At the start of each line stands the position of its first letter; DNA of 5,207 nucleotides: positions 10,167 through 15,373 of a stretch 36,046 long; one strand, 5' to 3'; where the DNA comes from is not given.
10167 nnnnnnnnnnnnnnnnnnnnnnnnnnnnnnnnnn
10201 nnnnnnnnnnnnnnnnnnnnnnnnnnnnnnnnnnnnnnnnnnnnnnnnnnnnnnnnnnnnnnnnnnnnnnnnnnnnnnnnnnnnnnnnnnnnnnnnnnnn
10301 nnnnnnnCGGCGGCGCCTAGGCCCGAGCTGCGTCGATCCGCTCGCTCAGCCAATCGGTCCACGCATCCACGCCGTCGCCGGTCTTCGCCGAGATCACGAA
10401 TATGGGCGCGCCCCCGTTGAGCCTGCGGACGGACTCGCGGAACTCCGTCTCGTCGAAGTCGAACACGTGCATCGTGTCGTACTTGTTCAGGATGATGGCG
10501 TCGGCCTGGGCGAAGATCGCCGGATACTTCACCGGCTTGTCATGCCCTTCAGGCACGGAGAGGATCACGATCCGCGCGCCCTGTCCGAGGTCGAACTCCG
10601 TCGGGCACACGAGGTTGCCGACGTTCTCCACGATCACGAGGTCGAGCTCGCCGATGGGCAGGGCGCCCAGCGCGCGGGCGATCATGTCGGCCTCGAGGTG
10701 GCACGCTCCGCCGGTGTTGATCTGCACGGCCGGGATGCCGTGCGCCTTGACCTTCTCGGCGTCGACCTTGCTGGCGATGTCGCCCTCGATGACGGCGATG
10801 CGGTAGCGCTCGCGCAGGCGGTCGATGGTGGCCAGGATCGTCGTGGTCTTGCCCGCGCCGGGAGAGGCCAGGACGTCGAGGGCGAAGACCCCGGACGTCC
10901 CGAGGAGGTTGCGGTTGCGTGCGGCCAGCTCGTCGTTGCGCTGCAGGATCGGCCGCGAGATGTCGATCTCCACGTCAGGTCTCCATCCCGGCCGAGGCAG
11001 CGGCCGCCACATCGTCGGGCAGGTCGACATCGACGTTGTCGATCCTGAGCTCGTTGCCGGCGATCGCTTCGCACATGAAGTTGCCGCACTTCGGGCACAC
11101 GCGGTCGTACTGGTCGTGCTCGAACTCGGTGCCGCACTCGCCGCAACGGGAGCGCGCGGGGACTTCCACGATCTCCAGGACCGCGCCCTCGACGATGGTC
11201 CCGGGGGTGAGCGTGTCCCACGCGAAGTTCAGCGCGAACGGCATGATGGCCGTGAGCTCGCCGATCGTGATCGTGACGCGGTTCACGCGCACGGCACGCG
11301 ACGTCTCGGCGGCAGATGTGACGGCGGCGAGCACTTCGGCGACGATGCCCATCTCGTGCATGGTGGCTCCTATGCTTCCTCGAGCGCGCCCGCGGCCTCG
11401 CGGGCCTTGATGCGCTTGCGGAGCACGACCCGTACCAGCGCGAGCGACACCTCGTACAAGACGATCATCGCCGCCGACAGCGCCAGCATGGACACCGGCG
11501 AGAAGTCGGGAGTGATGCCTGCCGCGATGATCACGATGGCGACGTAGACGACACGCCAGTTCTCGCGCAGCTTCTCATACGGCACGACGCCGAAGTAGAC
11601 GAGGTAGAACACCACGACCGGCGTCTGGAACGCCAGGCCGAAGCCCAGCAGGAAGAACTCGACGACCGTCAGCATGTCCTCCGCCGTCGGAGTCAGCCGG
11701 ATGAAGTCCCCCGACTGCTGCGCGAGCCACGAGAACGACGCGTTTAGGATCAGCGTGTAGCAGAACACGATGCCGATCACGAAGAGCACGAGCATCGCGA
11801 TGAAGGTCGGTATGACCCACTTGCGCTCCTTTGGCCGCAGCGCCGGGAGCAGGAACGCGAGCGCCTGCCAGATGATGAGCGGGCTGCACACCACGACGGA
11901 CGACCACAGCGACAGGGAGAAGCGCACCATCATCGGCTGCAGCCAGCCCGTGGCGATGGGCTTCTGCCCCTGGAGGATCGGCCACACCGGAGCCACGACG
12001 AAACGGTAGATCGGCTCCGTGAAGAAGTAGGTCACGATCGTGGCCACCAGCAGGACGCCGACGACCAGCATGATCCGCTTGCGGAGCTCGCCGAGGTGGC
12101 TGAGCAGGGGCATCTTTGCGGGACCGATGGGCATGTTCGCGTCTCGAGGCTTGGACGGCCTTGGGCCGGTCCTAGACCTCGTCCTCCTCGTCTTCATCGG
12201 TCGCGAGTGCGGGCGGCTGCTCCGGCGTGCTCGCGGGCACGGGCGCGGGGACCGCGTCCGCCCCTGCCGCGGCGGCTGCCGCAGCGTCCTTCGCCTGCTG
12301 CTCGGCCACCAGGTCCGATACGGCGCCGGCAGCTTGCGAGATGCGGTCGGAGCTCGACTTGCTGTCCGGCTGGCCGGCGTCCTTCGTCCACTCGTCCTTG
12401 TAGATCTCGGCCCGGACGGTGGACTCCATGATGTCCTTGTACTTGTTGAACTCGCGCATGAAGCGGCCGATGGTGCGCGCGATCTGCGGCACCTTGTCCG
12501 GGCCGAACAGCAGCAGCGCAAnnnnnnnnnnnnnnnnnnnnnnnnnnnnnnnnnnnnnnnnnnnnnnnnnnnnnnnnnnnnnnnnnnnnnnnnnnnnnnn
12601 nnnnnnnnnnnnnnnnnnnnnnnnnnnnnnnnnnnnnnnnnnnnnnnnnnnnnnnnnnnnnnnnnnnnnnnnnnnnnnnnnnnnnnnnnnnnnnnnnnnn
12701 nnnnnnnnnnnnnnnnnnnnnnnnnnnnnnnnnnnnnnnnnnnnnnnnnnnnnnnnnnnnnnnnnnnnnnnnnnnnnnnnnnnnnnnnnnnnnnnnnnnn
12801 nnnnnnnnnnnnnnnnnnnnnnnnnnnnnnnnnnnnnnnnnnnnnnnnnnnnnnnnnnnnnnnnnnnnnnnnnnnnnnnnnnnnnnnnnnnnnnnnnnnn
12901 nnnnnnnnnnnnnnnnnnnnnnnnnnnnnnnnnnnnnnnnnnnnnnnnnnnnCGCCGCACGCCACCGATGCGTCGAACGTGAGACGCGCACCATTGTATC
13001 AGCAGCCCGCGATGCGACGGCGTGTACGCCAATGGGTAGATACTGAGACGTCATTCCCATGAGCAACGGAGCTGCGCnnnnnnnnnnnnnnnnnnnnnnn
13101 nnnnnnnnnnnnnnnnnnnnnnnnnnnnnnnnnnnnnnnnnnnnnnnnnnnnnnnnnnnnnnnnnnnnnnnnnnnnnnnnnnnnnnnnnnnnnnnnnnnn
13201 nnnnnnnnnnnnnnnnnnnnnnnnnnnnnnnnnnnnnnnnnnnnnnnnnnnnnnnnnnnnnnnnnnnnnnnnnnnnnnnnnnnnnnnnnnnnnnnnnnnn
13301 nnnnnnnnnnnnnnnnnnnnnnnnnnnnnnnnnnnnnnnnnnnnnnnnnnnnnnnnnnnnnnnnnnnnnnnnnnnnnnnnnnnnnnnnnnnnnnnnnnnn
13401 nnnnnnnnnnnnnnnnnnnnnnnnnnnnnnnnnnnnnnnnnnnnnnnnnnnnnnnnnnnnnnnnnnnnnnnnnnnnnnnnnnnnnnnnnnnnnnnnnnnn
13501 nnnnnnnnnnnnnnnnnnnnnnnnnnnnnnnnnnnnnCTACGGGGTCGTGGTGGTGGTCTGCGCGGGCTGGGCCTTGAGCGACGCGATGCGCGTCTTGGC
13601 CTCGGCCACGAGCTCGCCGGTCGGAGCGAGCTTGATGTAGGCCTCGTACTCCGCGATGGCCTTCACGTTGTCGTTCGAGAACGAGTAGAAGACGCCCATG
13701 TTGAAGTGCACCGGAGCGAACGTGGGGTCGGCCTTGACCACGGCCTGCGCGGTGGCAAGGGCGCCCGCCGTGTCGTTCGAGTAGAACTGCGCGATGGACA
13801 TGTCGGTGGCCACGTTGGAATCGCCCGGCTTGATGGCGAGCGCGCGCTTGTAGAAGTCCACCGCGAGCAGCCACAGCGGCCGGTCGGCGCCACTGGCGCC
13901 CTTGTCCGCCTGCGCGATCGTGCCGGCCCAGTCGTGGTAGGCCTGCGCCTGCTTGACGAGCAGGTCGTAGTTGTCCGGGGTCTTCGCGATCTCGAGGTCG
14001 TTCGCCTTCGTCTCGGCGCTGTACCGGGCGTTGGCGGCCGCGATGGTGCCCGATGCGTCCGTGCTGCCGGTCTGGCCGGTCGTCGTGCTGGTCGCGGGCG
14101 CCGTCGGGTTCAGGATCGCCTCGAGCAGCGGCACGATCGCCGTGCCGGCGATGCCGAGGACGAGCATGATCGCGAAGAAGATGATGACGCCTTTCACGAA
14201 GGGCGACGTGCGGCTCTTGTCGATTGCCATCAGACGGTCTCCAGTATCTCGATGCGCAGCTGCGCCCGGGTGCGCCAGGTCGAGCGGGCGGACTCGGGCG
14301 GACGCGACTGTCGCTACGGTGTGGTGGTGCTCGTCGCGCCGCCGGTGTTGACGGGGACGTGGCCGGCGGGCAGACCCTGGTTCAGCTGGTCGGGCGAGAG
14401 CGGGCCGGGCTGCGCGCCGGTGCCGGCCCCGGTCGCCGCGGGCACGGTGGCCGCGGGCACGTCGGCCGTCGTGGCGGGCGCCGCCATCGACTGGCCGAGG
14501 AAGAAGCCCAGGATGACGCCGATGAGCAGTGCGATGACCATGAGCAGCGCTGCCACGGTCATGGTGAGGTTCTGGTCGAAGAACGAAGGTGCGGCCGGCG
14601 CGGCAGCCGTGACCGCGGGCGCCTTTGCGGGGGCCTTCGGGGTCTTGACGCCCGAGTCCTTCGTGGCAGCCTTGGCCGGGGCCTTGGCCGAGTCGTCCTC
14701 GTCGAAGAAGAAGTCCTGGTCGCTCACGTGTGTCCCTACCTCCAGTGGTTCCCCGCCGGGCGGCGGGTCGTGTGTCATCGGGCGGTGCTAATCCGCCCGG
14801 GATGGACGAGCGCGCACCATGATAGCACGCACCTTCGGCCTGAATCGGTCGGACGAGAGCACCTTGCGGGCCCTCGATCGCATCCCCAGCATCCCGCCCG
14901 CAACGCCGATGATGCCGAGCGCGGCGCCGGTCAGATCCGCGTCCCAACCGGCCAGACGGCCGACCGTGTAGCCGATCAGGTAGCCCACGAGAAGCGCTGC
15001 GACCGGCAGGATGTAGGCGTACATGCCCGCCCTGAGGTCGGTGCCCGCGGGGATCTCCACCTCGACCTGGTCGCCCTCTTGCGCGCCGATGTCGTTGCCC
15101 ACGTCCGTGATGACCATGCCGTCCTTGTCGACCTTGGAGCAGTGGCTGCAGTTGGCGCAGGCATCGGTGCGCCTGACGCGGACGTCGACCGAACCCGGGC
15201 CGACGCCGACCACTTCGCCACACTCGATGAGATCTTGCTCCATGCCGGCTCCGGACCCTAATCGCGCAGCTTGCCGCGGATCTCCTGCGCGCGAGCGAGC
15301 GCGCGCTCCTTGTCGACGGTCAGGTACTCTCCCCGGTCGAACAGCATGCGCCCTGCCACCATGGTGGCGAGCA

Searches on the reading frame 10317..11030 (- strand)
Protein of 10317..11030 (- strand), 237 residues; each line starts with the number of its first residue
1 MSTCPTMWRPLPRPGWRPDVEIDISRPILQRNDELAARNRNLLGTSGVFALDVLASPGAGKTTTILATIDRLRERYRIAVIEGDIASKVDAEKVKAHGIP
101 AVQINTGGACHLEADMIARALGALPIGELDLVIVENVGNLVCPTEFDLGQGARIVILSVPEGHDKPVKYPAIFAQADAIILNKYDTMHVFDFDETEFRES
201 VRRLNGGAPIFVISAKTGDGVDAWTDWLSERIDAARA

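Call 12: search_protein_families(library=pfam, proteins=[window:10317-11030:-], max_evalue=0.001)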
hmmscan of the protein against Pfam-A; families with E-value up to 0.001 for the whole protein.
window:10317-11030:- (237 aa): 2 families
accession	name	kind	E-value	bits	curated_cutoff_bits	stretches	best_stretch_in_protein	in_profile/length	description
PF02492.25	cobW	-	1.5e-22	80.5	20.7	1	56-211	8-179/180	CobW/HypB/UreG, nucleotide-binding domain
PF03308.22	MeaB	-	0.0001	21.9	23.1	0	51-89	36-75/273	Methylmalonyl Co-A mutase-associated GTPase MeaB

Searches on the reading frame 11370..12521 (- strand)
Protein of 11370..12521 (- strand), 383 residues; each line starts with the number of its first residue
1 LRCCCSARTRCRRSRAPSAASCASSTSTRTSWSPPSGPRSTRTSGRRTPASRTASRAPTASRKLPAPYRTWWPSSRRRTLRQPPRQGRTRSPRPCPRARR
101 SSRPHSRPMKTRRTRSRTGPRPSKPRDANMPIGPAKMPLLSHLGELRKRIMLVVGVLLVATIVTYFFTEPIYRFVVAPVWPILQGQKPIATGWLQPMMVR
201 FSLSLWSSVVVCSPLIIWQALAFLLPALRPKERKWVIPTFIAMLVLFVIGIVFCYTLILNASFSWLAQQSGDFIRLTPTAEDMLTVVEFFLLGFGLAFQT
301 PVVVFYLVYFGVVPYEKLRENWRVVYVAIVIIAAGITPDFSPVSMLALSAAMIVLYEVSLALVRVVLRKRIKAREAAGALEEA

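Call 12: search_protein_families(library=pfam, proteins=[window:11370-12521:-], max_evalue=0.001)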
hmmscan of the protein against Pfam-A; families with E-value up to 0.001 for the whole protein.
window:11370-12521:- (383 aa): 1 family
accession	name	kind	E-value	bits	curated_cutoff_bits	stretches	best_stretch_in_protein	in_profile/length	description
PF00902.23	TatC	-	1.6e-52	178.8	25.1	1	141-349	1-206/208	Sec-independent protein translocase protein (TatC)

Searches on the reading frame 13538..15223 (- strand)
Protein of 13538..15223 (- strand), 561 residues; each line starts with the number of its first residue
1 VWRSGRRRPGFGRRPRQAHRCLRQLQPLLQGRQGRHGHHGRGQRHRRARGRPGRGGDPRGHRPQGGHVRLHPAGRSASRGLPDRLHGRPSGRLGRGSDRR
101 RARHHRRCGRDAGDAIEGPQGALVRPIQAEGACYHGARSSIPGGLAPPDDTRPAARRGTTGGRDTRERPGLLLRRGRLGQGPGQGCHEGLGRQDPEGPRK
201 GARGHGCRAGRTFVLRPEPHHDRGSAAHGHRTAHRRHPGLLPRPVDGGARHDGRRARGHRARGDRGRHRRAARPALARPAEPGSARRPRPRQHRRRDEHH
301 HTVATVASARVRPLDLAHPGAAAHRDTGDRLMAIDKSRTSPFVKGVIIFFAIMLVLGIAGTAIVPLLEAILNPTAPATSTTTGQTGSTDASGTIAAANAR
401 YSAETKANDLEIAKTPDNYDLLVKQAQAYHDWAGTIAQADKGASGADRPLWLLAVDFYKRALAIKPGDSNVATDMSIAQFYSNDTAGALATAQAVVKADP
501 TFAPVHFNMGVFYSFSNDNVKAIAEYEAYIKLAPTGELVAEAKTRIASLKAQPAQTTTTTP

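Call 11: search_protein_families(library=pfam, proteins=[window:13538-15223:-], max_evalue=0.001)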
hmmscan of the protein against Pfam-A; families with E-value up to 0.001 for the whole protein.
window:13538-15223:- (561 aa): 3 families
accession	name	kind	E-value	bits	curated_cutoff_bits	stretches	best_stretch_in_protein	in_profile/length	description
PF13431.12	TPR_17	-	8.6e-07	29.2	24.4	0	493-523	3-33/34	Tetratricopeptide repeat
PF14559.12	TPR_19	-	1.2e-05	25.9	25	0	482-546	4-68/68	Tetratricopeptide repeat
PF07719.23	TPR_2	-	0.0001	22.6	27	0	504-535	2-33/34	Tetratricopeptide repeat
